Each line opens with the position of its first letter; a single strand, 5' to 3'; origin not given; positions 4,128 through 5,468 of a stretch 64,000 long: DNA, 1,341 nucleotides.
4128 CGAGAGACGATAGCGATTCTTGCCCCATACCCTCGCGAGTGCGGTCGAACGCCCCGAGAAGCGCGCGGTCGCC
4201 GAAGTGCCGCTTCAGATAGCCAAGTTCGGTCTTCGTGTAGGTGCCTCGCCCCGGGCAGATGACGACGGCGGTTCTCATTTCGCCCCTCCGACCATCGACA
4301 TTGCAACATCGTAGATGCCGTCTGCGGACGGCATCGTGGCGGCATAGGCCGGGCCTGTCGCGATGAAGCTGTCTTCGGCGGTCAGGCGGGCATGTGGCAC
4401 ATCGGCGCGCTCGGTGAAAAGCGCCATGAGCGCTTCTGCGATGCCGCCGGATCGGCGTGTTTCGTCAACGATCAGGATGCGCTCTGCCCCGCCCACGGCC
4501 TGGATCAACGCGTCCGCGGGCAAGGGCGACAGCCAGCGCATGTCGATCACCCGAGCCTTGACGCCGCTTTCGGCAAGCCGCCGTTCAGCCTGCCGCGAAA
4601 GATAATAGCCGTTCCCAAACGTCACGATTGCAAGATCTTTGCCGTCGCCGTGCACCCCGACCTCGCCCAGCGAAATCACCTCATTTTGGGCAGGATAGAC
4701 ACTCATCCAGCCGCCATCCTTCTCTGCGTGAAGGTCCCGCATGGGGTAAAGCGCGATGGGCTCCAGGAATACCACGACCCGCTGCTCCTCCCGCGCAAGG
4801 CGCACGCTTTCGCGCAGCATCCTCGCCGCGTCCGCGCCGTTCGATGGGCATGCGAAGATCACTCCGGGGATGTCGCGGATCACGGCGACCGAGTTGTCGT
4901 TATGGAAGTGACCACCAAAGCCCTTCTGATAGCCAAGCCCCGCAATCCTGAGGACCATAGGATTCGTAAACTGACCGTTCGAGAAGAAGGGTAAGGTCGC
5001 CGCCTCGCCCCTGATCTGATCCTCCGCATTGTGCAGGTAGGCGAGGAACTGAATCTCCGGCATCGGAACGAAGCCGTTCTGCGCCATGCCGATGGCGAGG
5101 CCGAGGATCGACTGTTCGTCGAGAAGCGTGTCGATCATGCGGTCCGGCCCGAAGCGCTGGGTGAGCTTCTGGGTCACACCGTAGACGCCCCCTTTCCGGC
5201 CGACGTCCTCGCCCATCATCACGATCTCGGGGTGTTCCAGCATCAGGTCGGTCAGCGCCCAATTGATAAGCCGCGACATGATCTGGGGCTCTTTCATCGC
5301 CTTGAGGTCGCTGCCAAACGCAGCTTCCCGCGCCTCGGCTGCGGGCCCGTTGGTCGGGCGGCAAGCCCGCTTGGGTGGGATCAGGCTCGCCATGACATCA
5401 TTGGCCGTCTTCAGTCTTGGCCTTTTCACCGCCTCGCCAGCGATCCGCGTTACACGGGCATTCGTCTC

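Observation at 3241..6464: Fused E1 alpha-beta TPP enzyme translationally coupled to a FabD-like acyltransferase: candidate non-canonical 2-oxoadipate to glutaryl-CoA module with no E2 or E3 in sight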

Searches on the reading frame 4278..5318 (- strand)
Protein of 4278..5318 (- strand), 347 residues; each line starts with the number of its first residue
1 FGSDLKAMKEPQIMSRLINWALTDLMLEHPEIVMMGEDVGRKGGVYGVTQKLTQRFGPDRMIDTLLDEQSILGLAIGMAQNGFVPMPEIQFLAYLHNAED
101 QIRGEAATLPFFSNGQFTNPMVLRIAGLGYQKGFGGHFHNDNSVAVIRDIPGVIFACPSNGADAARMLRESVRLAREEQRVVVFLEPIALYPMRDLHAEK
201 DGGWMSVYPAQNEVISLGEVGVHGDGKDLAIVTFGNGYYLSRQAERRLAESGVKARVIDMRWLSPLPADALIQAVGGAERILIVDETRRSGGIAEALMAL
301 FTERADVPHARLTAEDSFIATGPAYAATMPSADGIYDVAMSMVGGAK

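Call 51: search_solved_structures(query=window:4278-5318:-, max_evalue=1e-20, show_alignments=4)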
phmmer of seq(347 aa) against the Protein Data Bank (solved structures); distinct sequences matched with E-value up to 1e-20: 9.
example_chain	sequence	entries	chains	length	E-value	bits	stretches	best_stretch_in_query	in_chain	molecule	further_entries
1um9_B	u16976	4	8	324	1.2e-45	159.3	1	14-306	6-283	2-oxo acid dehydrogenase beta subunit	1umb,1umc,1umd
1ik6_A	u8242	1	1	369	1.2e-43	152.7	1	14-328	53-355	pyruvate dehydrogenase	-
3duf_B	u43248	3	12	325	4e-41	144.4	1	17-340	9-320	Pyruvate dehydrogenase E1 component subunit beta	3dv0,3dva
1w85_B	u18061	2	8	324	4.1e-41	144.4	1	18-340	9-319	PYRUVATE DEHYDROGENASE E1 COMPONENT, BETA SUBUNIT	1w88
2bp7_B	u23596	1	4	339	1.7e-38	135.8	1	22-305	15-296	2-OXOISOVALERATE DEHYDROGENASE BETA SUBUNIT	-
1qs0_B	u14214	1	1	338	1.7e-38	135.8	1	22-305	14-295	2-OXOISOVALERATE DEHYDROGENASE BETA-SUBUNIT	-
1dtw_B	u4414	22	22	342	8.9e-26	93.9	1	17-303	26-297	BRANCHED-CHAIN ALPHA-KETO ACID DEHYDROGENASE BETA SUBUNIT | 2-OXOISOVALERATE DEHYDROGENASE BETA SUBUNIT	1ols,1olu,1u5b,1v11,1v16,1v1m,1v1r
2j9f_B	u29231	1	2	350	9.2e-26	93.9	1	17-303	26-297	2-OXOISOVALERATE DEHYDROGENASE BETA SUBUNIT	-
1olx_B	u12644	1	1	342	2.2e-24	89.4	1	17-303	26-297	2-OXOISOVALERATE DEHYDROGENASE BETA SUBUNIT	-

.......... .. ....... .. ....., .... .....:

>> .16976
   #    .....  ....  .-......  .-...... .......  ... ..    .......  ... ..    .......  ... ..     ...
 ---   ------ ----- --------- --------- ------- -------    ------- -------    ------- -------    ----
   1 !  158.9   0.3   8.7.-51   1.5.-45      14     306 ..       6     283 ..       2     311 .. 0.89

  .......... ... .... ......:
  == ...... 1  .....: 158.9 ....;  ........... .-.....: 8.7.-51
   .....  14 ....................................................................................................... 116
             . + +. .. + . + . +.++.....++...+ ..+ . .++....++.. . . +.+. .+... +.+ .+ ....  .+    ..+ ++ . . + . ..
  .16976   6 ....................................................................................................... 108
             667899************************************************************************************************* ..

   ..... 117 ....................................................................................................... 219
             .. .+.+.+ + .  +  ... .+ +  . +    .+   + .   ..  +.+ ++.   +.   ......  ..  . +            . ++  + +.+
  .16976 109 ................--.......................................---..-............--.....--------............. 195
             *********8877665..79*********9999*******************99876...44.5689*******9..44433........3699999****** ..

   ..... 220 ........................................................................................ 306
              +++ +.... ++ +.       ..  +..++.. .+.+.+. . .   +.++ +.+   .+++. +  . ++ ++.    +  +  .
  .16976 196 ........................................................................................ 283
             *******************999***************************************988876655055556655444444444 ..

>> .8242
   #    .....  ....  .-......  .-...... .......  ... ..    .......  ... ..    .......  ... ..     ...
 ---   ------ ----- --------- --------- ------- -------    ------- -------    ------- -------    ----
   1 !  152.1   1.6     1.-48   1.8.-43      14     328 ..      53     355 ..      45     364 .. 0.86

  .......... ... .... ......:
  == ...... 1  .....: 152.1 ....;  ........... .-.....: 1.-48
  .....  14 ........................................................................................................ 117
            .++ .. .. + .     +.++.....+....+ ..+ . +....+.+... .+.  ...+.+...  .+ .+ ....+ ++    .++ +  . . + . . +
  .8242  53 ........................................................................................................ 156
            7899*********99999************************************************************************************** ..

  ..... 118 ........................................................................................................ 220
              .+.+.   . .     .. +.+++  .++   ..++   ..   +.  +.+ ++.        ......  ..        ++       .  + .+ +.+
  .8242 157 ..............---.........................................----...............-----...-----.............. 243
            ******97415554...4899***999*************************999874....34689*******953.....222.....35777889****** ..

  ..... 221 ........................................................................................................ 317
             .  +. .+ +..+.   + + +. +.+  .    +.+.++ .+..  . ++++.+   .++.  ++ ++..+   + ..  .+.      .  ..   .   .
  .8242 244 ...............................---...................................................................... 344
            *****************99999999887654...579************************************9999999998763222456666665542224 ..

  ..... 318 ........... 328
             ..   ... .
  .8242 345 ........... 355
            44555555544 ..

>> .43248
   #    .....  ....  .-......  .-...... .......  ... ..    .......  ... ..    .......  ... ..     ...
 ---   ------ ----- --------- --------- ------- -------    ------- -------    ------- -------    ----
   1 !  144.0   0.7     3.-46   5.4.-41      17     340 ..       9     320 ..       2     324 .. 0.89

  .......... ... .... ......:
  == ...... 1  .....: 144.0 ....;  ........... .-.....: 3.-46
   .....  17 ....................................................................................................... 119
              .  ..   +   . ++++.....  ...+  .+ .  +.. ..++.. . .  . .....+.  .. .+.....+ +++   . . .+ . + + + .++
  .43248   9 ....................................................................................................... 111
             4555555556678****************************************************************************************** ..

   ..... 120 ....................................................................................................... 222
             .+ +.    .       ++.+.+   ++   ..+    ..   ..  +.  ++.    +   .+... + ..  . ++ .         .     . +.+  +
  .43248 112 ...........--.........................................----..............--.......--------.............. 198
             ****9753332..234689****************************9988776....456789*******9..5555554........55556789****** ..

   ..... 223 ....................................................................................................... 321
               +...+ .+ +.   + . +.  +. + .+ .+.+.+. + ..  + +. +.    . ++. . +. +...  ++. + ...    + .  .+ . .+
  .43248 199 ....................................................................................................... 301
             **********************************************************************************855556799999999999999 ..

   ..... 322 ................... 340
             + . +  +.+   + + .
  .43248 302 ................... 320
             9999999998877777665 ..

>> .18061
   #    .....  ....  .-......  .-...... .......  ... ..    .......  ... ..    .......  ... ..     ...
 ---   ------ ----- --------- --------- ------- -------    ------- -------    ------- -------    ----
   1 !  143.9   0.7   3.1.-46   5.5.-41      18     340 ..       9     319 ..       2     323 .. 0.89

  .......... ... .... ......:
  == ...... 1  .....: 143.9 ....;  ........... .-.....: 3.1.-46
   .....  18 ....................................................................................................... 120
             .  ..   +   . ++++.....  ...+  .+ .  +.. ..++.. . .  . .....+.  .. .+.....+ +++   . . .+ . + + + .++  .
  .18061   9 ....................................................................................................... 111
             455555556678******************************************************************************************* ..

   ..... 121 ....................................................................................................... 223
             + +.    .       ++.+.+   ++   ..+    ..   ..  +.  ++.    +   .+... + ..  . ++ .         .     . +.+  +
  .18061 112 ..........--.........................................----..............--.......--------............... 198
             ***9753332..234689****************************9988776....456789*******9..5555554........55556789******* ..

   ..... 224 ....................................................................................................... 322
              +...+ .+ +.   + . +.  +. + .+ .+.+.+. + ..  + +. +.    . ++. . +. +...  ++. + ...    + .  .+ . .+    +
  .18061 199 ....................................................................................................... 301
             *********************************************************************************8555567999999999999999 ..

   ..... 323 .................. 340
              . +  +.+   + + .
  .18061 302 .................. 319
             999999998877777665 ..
